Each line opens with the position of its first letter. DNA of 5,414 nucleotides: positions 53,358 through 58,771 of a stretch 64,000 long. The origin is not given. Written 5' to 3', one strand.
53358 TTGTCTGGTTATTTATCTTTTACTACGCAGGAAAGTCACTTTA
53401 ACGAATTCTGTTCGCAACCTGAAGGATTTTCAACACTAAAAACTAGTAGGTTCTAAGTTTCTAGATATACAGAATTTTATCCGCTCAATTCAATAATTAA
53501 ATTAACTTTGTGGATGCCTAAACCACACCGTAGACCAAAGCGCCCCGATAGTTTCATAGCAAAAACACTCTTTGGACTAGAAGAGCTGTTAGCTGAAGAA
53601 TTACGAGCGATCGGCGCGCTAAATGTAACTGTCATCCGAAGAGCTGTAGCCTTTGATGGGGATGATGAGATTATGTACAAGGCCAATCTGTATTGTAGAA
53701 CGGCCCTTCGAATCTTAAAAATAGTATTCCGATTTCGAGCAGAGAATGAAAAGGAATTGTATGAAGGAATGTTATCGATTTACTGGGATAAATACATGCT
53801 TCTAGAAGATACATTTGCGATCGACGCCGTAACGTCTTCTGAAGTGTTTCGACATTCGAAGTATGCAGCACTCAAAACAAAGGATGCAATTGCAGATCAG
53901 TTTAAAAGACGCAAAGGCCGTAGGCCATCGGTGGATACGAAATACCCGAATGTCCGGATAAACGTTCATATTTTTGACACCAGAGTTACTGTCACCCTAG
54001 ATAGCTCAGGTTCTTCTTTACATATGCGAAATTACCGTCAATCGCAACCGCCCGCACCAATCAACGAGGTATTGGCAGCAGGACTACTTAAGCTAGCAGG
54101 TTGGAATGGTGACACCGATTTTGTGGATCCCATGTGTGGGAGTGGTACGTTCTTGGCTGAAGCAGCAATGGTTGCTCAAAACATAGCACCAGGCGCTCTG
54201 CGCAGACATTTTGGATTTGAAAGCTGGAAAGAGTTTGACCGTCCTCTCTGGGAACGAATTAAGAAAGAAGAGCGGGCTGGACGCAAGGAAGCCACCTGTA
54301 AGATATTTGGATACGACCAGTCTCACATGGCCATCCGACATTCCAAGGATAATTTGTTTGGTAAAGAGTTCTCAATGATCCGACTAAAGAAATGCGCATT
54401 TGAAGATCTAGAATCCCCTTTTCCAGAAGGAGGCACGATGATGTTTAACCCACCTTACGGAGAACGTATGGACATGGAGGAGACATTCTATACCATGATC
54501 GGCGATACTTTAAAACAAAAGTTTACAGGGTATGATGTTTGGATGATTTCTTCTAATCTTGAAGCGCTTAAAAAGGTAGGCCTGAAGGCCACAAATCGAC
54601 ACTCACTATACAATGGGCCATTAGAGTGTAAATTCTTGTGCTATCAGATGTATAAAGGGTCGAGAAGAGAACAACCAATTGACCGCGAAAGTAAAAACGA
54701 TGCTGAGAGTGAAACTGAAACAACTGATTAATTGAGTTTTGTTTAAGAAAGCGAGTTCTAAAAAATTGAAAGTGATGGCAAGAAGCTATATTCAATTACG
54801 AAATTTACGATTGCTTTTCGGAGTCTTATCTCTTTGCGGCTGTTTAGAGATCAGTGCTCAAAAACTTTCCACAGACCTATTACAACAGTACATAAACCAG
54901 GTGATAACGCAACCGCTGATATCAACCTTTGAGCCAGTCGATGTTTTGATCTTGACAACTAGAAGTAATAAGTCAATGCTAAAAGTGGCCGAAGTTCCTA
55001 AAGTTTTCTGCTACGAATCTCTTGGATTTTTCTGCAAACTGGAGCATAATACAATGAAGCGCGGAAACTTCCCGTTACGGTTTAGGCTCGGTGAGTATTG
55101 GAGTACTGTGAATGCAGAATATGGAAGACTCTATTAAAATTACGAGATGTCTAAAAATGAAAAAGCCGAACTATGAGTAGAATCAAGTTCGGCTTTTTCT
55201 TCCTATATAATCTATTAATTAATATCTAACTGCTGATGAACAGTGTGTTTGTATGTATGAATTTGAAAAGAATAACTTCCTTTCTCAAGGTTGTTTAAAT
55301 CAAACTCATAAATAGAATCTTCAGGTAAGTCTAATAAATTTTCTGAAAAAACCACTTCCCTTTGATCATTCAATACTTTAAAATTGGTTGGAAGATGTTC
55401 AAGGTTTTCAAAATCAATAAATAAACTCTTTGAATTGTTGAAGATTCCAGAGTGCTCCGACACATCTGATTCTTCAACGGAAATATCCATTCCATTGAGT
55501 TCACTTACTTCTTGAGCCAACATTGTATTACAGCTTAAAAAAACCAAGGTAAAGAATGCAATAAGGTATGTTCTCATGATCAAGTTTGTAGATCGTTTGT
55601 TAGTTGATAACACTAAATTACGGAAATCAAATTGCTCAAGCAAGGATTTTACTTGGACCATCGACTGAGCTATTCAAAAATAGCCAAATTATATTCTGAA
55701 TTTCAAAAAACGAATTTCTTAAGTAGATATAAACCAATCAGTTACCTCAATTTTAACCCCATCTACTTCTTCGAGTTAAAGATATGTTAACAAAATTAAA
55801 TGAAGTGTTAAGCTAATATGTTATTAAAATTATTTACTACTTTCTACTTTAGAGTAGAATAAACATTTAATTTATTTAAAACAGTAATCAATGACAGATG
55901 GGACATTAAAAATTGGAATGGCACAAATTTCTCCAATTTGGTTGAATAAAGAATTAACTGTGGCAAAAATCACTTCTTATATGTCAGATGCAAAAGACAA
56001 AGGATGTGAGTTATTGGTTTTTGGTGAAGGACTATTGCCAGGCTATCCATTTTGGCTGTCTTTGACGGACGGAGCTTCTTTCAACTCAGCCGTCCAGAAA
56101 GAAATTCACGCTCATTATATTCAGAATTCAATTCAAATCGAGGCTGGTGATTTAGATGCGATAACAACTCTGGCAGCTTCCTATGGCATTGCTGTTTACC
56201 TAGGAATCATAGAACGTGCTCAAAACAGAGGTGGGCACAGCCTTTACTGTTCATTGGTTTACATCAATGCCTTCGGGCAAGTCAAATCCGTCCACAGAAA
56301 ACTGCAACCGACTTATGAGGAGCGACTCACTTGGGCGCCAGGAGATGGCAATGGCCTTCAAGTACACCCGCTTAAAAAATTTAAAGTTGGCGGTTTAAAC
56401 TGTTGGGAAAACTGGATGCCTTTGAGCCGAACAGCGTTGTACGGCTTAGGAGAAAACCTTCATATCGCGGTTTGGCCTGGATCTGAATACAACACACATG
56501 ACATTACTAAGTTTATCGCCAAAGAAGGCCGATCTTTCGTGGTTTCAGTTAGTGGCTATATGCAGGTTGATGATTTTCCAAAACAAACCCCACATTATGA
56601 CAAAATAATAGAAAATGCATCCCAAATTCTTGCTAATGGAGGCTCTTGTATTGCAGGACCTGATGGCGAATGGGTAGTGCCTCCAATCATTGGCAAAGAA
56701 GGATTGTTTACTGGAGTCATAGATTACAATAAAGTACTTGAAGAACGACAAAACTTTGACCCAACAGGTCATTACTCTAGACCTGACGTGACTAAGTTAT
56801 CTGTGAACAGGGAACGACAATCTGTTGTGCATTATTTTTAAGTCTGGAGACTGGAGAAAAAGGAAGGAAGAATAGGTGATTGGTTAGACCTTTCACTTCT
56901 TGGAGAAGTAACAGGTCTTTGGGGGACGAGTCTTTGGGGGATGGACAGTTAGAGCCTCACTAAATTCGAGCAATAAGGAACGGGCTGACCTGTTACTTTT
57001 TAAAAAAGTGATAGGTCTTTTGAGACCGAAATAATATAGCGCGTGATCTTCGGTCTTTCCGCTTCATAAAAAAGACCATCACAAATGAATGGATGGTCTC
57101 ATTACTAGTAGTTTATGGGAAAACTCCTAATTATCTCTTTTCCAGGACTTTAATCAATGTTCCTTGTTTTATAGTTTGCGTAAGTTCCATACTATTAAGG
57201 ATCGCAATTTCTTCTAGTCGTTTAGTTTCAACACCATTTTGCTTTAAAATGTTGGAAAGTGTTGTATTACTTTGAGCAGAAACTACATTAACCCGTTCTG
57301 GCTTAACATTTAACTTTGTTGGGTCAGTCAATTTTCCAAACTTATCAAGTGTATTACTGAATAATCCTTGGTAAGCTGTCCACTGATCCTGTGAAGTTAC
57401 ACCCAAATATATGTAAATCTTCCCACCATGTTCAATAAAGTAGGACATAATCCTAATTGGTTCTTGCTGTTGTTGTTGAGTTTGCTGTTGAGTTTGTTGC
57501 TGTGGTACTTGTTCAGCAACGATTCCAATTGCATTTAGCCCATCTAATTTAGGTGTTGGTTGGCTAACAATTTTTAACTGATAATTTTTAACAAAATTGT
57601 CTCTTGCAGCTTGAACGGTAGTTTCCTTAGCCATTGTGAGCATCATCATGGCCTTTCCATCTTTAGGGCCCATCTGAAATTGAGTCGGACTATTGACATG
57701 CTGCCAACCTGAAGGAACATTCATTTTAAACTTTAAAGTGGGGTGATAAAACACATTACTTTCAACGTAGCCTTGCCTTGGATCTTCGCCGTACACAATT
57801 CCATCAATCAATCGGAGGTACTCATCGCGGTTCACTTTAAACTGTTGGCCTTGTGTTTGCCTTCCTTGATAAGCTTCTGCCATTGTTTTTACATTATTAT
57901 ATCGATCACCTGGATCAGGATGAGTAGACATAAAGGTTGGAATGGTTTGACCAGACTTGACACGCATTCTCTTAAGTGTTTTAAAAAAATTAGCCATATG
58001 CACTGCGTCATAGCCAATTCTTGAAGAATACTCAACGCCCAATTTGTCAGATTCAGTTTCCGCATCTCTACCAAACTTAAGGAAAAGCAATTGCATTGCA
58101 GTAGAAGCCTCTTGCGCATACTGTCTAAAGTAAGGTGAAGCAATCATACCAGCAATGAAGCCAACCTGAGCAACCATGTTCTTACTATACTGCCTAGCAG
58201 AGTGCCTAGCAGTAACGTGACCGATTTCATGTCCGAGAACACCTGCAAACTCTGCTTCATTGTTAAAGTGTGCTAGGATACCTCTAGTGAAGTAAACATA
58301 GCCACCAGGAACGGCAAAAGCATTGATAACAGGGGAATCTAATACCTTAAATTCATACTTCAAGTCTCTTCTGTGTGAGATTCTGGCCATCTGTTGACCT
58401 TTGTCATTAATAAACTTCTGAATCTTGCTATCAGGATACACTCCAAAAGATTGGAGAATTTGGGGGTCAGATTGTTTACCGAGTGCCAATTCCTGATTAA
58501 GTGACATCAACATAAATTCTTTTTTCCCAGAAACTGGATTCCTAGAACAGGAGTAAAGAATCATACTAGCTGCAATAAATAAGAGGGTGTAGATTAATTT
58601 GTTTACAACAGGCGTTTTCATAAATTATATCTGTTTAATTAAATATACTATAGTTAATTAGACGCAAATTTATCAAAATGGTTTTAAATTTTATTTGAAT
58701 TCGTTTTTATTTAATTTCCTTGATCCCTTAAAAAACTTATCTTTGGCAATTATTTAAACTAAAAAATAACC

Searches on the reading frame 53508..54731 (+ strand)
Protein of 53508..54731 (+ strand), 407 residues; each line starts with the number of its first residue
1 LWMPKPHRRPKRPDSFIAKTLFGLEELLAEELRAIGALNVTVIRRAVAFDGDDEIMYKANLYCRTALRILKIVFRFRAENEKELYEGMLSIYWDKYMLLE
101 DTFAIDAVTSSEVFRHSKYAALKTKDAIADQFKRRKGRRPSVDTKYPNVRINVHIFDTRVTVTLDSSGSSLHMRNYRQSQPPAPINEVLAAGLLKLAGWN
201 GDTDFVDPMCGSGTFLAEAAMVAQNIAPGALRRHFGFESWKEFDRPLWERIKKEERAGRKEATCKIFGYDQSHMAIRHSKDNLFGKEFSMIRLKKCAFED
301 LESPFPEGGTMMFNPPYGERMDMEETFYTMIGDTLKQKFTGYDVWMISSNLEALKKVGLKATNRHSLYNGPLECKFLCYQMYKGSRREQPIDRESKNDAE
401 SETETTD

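Call 92: search_protein_families(library=pfam, proteins=[window:53508-54731:+], max_evalue=0.0001)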
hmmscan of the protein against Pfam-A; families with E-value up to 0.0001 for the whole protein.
window:53508-54731:+ (407 aa): 3 families
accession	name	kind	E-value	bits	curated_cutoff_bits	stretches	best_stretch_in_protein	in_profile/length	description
PF01170.24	UPF0020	-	6.7e-38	130.8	22.3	1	174-375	1-194/197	RMKL-like, methyltransferase domain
PF02926.22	THUMP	-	5.1e-19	68.9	20.6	1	79-165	2-84/84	THUMP domain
PF22020.1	RlmL_1st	-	6.1e-18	65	27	1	16-70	2-55/55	RlmL ferredoxin-like domain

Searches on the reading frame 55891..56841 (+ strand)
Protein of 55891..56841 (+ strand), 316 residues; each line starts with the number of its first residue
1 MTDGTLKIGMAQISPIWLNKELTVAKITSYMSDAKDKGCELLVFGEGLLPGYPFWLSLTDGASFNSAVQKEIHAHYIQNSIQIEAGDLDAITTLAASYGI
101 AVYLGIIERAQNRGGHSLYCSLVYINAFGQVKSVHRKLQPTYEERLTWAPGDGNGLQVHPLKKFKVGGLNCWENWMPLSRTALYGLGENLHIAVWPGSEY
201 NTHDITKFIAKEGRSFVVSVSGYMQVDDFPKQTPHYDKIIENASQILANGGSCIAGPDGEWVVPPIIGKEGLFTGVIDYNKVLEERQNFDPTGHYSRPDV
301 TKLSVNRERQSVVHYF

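Call 92: search_protein_families(library=pfam, proteins=[window:55891-56841:+], max_evalue=0.0001)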
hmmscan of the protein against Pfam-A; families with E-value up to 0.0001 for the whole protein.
window:55891-56841:+ (316 aa): 1 family
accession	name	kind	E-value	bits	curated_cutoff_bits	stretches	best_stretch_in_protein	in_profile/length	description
PF00795.27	CN_hydrolase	-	2.3e-31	109.5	23.2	1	7-282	1-251/256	Carbon-nitrogen hydrolase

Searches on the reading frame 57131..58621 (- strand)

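Call 92: search_protein_families(library=pfam, proteins=[window:57131-58621:-], max_evalue=0.0001)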
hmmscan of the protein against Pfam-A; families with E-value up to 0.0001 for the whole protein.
window:57131-58621:- (496 aa): 2 families
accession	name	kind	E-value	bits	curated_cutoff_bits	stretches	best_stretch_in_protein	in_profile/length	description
PF01435.24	Peptidase_M48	-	1.9e-33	116.3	20.3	1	70-247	6-185/186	Peptidase family M48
PF18933.6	PsbP_2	-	2.1e-05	25.1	27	1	293-404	49-160/184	PsbP-like protein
